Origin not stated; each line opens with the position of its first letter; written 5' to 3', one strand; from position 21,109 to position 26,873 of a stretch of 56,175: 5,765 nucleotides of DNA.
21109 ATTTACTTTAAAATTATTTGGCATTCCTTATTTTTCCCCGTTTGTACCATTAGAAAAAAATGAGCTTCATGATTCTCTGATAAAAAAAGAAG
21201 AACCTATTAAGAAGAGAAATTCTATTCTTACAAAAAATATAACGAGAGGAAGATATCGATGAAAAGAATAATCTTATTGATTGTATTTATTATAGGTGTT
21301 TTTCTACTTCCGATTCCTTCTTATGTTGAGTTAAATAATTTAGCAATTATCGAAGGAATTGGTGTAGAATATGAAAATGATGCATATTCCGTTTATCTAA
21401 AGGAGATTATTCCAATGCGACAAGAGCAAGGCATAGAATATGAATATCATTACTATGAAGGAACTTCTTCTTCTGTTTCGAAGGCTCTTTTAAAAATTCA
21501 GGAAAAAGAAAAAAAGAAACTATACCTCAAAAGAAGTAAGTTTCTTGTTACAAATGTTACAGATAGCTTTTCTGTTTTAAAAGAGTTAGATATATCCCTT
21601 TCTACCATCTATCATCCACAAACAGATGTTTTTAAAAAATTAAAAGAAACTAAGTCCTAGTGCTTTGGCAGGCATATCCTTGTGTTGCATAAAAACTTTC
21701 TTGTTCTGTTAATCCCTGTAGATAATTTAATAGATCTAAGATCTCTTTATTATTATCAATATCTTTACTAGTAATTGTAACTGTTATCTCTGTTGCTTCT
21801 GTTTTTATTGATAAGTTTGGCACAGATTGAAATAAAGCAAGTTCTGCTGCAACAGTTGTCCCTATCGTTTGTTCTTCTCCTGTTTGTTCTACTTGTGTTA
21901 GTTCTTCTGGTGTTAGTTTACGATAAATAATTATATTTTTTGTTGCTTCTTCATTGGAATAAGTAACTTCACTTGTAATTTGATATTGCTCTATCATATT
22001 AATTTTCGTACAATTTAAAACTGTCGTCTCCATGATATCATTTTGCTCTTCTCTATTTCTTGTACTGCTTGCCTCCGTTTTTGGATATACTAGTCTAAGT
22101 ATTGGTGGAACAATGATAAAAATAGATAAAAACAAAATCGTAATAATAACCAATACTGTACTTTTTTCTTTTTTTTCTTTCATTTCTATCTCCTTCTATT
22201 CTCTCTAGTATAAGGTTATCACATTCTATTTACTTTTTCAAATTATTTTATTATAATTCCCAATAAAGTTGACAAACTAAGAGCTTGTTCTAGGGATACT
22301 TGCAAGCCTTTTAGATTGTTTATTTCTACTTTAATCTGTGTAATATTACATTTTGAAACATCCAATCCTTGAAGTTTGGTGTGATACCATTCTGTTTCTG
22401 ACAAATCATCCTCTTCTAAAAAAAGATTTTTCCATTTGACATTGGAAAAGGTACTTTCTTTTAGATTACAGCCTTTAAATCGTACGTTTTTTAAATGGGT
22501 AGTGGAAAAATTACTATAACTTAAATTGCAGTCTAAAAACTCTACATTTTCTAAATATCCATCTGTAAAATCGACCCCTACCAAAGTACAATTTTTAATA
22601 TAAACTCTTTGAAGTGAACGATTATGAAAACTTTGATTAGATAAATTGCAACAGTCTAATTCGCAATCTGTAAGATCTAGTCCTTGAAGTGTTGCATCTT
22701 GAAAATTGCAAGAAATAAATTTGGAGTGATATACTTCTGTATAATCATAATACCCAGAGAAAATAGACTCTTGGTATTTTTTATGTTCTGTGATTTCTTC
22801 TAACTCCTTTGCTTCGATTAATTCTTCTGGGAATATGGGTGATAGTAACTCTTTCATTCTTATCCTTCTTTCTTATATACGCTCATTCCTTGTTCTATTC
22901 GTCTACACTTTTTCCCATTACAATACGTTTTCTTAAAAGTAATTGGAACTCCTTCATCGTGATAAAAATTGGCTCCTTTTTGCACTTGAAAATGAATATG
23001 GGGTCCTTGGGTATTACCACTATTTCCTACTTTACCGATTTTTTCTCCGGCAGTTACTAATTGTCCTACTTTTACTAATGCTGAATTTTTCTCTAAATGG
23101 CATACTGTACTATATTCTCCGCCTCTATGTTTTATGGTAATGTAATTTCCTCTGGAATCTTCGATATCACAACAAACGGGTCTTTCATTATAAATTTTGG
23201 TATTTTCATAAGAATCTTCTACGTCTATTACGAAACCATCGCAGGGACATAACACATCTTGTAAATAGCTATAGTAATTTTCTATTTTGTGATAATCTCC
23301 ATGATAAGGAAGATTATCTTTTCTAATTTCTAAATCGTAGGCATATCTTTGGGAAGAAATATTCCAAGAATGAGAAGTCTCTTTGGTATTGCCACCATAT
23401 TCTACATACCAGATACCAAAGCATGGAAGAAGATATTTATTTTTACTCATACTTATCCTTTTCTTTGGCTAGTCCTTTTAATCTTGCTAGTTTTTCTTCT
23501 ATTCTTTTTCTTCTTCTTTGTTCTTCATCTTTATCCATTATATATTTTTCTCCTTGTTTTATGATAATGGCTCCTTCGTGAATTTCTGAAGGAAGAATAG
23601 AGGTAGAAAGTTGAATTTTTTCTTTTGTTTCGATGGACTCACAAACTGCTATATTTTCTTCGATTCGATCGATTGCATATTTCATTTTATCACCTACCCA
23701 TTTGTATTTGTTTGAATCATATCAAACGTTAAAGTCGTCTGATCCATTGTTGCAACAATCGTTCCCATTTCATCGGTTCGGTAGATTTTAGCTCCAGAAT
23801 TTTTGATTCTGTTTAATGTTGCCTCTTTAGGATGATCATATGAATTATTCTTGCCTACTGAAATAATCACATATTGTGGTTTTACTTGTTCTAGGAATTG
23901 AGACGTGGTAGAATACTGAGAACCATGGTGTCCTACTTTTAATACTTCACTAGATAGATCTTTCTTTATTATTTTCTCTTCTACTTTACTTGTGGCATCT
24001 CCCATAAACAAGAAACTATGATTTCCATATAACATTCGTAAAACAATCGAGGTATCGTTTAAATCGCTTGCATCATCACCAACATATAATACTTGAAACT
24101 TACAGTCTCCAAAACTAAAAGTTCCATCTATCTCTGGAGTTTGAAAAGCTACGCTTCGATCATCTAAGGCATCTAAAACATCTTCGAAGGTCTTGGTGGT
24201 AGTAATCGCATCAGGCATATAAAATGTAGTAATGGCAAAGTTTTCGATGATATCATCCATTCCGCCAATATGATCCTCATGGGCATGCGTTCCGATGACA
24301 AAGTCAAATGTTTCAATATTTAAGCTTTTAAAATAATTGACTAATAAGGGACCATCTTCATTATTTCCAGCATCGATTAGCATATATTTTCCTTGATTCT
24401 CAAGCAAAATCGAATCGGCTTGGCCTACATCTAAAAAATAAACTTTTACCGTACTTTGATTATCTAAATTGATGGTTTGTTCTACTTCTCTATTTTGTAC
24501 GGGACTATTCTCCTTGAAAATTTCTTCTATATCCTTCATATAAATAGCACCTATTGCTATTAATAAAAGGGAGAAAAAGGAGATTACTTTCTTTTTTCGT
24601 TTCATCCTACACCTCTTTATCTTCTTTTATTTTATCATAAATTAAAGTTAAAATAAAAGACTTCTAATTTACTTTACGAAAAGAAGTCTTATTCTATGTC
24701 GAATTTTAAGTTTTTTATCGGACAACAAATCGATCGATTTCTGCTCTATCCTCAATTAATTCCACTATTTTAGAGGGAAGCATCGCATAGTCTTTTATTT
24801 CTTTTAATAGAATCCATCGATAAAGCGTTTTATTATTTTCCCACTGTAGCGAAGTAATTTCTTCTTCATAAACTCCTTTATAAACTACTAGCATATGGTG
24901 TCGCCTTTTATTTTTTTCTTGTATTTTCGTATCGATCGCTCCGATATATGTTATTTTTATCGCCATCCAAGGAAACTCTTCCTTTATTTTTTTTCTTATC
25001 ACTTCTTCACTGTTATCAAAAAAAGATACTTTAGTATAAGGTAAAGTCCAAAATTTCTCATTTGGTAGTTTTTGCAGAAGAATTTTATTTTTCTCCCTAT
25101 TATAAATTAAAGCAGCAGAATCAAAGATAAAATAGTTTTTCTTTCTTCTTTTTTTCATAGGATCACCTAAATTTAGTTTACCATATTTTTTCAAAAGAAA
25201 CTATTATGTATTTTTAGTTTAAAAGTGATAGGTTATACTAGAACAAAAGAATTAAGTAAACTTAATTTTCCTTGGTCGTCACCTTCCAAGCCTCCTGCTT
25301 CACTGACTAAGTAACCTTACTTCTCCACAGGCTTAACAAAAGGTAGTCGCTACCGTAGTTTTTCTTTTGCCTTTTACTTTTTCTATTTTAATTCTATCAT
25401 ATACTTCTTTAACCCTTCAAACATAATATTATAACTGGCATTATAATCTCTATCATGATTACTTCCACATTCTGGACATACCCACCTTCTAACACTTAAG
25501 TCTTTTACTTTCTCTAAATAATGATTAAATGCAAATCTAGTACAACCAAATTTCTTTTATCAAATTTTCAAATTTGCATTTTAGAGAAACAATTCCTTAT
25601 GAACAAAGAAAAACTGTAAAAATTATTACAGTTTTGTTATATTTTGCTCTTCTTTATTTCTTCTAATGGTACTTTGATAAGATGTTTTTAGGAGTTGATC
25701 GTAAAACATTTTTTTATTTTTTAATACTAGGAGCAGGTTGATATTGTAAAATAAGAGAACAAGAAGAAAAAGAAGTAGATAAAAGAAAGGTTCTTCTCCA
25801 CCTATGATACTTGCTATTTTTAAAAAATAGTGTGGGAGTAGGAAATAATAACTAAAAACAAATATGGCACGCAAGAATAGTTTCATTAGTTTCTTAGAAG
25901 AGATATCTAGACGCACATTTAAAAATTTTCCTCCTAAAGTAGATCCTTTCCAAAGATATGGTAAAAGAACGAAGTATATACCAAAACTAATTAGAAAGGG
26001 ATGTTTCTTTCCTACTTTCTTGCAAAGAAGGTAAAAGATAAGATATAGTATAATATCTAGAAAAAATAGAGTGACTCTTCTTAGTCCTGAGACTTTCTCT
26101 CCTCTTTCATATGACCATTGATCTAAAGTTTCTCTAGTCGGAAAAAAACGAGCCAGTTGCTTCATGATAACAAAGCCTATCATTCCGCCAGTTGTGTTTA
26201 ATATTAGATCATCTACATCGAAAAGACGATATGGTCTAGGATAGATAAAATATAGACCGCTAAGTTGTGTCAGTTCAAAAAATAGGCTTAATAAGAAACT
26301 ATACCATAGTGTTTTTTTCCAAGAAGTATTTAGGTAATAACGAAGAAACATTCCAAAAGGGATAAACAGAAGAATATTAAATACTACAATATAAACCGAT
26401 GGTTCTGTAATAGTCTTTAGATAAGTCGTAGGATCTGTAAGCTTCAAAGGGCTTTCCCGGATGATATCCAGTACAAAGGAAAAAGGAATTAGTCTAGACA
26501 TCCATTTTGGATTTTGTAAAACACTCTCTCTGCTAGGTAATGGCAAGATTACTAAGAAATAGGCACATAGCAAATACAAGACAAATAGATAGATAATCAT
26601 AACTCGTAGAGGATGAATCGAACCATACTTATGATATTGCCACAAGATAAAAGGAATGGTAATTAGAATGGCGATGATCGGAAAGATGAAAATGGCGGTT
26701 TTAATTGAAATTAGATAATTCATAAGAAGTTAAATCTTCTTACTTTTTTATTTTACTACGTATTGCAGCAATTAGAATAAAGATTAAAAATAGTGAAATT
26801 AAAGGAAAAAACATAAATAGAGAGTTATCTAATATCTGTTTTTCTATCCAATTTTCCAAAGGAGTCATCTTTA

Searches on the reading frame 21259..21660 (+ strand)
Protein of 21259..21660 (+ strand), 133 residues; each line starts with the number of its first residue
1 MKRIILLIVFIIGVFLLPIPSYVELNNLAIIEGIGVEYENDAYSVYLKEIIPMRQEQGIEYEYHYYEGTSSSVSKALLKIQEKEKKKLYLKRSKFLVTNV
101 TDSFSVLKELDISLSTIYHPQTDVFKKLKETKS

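Call 88: search_protein_families(library=pfam, proteins=[window:21259-21660:+], max_evalue=0.001)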
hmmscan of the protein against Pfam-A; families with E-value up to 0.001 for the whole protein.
window:21259-21660:+ (133 aa): 1 family
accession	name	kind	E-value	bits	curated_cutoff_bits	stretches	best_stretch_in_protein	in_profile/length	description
PF25198.1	Spore_GerAC_N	-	6.3e-09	36.4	27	1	22-97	2-83/176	Spore germination protein N-terminal domain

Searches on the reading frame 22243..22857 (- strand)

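Call 91: search_protein_families(library=pfam, proteins=[window:22243-22857:-], max_evalue=0.001)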
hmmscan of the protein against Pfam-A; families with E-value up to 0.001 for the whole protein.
window:22243-22857:- (204 aa): 4 families
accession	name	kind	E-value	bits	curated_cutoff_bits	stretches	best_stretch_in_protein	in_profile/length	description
PF13599.13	Pentapeptide_4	-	1.5e-36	124.8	38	3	61-137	2-78/78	Pentapeptide repeat region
PF00805.28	Pentapeptide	-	2.4e-16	59.4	20.2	2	109-139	10-40/40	Pentapeptide repeats (8 copies)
PF23894.2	LD_SV2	-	1.4e-08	35.4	29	0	116-173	31-88/92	SV2A/B/C luminal domain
PF13576.12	Pentapeptide_3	-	5.1e-08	33.5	27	1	93-136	2-48/48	Pentapeptide repeats (9 copies)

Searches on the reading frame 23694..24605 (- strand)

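Call 91: search_protein_families(library=pfam, proteins=[window:23694-24605:-], max_evalue=0.001)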
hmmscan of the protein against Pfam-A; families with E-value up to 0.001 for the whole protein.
window:23694-24605:- (303 aa): 3 families
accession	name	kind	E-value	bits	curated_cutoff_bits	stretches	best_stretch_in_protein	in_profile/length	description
PF00753.33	Lactamase_B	-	8.9e-19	68.6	22.7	1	59-251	2-195/196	Metallo-beta-lactamase superfamily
PF12706.13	Lactamase_B_2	-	4.4e-09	36.7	27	1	75-205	3-144/200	Beta-lactamase superfamily domain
PF13483.12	Lactamase_B_3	-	0.00049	20.5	24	0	65-247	9-157/160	Beta-lactamase superfamily domain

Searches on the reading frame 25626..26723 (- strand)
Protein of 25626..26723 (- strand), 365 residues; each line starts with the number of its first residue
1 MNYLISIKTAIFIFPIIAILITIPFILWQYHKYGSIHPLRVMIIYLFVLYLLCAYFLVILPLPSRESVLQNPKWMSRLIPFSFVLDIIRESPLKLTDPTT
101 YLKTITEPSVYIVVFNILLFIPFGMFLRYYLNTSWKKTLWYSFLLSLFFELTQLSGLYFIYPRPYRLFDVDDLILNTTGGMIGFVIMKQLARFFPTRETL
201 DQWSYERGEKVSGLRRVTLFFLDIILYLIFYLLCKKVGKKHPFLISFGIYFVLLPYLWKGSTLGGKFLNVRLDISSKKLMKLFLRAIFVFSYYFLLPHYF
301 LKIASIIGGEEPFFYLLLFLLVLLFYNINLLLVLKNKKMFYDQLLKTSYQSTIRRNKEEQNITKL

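Call 91: search_protein_families(library=pfam, proteins=[window:25626-26723:-], max_evalue=0.001)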
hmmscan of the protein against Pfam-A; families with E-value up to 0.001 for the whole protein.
window:25626-26723:- (365 aa): 1 family
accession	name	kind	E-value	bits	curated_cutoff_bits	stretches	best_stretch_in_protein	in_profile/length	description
PF04892.17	VanZ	-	2.9e-27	96.2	30.1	1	47-188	1-123/126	VanZ like family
